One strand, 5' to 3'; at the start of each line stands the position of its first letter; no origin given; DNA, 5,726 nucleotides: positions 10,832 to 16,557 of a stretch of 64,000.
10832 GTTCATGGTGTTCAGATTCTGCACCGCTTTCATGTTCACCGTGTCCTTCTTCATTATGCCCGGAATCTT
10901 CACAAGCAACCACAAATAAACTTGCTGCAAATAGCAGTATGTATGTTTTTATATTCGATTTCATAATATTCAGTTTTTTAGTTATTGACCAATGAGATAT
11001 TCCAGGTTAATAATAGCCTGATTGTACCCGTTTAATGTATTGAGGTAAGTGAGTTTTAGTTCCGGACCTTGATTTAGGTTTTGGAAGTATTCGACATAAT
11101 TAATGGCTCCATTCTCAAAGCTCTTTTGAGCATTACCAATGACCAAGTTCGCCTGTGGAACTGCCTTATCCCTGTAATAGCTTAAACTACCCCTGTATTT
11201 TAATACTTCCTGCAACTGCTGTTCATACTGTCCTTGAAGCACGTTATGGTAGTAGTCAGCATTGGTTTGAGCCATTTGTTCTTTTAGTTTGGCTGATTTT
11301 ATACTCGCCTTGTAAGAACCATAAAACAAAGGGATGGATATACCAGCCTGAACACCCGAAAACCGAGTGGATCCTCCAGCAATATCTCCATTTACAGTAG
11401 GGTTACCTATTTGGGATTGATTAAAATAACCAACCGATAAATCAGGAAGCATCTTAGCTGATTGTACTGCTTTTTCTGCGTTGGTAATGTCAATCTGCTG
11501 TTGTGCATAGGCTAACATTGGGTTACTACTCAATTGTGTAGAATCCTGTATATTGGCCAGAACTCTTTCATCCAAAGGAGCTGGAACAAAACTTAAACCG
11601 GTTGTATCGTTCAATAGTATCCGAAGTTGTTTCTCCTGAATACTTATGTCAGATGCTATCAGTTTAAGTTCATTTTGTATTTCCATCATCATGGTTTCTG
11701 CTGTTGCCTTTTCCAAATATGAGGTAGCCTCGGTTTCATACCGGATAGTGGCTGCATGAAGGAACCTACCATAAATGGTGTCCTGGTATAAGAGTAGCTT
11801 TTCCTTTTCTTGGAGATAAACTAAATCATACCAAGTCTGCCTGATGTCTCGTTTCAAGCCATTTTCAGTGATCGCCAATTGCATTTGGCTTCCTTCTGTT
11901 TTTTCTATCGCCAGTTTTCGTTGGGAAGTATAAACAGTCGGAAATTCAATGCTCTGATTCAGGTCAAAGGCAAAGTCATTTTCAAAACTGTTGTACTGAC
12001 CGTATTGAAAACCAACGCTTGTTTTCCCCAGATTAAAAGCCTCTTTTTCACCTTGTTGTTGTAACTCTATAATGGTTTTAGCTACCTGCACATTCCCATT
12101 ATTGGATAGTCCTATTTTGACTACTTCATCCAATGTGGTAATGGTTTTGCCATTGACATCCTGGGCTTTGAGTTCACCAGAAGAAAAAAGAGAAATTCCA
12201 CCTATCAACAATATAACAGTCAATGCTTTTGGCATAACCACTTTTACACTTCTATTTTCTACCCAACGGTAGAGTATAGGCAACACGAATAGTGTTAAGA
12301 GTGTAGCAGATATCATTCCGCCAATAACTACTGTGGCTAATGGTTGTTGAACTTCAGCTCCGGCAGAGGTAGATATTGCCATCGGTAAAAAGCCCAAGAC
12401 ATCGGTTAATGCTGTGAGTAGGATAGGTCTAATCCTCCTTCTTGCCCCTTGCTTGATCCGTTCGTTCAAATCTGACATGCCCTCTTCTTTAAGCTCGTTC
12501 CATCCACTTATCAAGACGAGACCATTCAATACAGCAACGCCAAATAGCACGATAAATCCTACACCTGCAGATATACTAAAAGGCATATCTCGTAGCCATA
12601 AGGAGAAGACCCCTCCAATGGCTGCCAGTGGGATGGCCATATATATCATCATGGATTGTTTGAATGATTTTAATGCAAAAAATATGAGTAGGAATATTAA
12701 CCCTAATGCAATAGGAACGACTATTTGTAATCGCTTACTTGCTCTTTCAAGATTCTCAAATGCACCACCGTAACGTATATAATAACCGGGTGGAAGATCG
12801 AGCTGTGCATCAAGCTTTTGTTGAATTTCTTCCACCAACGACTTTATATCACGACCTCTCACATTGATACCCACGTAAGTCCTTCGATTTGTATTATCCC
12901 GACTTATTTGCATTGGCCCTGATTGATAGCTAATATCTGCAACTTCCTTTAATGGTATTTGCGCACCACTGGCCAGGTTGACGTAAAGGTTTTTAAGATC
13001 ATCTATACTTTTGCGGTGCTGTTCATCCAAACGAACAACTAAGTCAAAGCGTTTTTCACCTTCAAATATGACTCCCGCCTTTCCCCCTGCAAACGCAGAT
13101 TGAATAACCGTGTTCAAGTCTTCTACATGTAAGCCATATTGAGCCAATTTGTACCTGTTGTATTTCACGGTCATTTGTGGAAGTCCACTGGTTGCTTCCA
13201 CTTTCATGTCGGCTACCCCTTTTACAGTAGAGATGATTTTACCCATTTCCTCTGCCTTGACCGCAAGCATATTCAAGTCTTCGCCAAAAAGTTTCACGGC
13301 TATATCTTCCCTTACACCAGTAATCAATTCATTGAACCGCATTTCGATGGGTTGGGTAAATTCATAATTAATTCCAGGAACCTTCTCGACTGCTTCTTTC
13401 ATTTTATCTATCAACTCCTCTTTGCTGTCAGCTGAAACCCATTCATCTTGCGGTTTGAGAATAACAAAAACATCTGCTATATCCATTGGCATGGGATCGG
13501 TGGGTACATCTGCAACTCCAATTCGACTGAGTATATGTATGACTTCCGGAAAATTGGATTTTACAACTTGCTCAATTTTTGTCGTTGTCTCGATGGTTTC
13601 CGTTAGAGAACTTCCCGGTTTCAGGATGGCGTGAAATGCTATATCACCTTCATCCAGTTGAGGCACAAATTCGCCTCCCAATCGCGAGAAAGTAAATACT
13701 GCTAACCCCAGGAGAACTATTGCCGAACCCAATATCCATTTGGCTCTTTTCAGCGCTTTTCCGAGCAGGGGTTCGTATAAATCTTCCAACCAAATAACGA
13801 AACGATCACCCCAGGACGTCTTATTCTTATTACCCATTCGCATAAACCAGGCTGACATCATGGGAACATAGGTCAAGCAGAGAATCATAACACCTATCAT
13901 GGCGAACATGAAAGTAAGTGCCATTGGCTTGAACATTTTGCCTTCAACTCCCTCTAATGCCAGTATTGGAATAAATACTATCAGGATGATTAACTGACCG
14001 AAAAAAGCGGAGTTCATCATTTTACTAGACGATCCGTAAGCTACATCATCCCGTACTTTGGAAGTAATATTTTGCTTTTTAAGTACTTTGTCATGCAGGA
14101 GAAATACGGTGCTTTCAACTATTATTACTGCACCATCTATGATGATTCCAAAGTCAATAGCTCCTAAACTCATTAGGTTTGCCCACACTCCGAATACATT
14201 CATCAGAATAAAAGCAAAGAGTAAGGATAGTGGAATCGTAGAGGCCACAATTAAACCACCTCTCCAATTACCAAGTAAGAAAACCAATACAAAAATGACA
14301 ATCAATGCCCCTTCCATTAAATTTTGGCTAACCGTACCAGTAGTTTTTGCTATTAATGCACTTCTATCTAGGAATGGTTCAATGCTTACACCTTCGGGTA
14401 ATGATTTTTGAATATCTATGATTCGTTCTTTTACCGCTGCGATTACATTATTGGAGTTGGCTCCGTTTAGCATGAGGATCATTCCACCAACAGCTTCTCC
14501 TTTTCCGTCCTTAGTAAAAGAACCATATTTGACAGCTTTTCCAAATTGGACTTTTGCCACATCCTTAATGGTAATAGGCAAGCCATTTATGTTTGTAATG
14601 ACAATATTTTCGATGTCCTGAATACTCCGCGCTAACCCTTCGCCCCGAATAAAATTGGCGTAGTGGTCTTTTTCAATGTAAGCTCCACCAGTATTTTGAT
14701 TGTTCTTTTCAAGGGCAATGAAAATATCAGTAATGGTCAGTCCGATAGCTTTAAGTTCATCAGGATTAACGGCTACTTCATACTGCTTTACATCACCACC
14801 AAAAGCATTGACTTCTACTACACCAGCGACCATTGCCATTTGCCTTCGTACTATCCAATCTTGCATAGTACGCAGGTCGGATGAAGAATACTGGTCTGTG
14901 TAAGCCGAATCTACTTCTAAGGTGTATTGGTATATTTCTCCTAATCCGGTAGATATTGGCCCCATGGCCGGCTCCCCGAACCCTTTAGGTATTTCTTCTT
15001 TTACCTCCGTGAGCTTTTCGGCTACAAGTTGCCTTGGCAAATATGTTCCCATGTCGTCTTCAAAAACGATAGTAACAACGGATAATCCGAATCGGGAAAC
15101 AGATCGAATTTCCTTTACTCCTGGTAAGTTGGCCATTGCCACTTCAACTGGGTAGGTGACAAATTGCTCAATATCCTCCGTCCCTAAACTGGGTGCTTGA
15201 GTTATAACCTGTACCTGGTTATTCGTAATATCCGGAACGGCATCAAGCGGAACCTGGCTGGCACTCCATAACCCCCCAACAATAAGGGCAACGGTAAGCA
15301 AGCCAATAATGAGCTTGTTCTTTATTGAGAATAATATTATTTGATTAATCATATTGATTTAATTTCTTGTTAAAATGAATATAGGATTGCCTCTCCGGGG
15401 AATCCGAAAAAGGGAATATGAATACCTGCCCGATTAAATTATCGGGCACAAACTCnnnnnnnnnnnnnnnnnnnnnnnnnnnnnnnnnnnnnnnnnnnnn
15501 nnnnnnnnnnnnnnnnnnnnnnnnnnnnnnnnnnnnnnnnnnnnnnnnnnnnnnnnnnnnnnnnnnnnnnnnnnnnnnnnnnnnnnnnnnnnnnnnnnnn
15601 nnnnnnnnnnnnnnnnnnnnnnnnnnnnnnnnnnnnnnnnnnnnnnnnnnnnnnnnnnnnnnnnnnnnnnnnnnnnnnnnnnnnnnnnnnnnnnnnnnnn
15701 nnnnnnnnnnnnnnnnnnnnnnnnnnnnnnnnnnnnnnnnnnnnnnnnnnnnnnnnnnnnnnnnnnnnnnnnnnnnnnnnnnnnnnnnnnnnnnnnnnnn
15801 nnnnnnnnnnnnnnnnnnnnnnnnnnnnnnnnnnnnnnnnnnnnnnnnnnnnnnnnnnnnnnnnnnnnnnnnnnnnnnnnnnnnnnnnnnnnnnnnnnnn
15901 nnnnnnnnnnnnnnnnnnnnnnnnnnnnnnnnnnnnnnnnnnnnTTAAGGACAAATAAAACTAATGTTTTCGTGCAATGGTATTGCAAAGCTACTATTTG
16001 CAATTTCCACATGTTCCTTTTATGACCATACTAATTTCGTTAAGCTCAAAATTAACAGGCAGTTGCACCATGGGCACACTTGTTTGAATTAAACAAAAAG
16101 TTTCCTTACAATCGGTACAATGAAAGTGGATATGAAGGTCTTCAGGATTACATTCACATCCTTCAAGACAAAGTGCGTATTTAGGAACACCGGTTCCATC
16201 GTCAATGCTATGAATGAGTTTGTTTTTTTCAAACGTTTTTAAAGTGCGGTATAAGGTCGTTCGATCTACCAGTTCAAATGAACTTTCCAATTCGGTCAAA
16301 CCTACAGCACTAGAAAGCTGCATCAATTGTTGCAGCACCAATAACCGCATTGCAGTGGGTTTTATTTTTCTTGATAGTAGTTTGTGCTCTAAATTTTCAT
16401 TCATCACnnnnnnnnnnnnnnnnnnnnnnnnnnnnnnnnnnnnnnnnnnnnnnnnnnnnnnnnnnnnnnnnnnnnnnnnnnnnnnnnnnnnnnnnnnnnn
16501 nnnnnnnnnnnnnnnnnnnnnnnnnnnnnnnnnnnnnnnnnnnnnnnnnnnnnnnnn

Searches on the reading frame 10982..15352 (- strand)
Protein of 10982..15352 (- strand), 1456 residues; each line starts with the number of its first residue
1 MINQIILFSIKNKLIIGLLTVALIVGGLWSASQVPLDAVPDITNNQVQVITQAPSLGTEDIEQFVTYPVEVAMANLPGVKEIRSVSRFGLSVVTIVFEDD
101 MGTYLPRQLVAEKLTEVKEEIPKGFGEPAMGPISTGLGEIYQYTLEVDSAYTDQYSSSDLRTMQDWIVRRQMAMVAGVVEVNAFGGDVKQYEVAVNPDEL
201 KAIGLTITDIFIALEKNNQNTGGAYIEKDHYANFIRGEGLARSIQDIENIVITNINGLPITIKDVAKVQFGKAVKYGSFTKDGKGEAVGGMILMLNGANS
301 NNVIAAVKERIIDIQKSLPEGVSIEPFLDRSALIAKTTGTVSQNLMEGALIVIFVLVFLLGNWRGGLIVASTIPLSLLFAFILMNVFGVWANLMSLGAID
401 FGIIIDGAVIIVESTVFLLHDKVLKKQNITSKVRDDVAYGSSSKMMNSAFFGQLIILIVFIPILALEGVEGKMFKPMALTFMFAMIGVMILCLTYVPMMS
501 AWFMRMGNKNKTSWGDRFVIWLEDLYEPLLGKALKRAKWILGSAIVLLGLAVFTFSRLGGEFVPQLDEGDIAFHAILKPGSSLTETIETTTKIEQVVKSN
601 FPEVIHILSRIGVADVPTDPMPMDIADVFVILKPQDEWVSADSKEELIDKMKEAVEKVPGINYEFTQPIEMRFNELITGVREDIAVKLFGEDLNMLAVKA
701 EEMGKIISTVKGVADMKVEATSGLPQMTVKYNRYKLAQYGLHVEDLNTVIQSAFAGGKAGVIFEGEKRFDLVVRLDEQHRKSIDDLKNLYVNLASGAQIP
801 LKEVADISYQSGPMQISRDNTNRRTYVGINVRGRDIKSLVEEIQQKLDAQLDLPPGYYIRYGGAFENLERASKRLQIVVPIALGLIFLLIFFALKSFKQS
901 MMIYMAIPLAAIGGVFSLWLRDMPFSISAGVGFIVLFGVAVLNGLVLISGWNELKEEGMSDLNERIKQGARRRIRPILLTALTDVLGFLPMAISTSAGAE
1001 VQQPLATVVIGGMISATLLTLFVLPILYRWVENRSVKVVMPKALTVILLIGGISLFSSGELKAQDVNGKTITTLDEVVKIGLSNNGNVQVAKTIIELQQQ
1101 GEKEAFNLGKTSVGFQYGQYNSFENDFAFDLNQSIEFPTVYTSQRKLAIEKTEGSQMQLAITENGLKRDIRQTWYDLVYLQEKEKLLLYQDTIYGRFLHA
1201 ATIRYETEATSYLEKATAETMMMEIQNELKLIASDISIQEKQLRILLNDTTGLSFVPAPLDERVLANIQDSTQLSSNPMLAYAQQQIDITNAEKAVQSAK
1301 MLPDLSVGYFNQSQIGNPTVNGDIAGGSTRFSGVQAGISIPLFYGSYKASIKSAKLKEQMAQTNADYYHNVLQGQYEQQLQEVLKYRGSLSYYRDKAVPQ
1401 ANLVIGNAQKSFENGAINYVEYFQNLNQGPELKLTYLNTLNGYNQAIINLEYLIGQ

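Call 24: search_protein_families(library=pfam, proteins=[window:10982-15352:-], max_evalue=0.001)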
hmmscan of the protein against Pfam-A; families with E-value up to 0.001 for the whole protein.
window:10982-15352:- (1456 aa): 2 families
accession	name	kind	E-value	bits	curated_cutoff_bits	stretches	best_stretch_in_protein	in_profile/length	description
PF00873.25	ACR_tran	-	7.3e-285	948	28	1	6-1031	2-1020/1021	AcrB/AcrD/AcrF family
PF02321.23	OEP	-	1.3e-33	116.8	22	2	1274-1455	9-187/187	Outer membrane efflux protein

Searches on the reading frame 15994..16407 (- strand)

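Call 24: search_protein_families(library=pfam, proteins=[window:15994-16407:-], max_evalue=0.001)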
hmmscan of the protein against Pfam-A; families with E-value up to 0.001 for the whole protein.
window:15994-16407:- (137 aa): 1 family
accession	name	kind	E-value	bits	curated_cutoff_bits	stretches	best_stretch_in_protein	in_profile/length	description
PF01475.25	FUR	-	7e-07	29.9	23.1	1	38-111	32-98/121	Ferric uptake regulator family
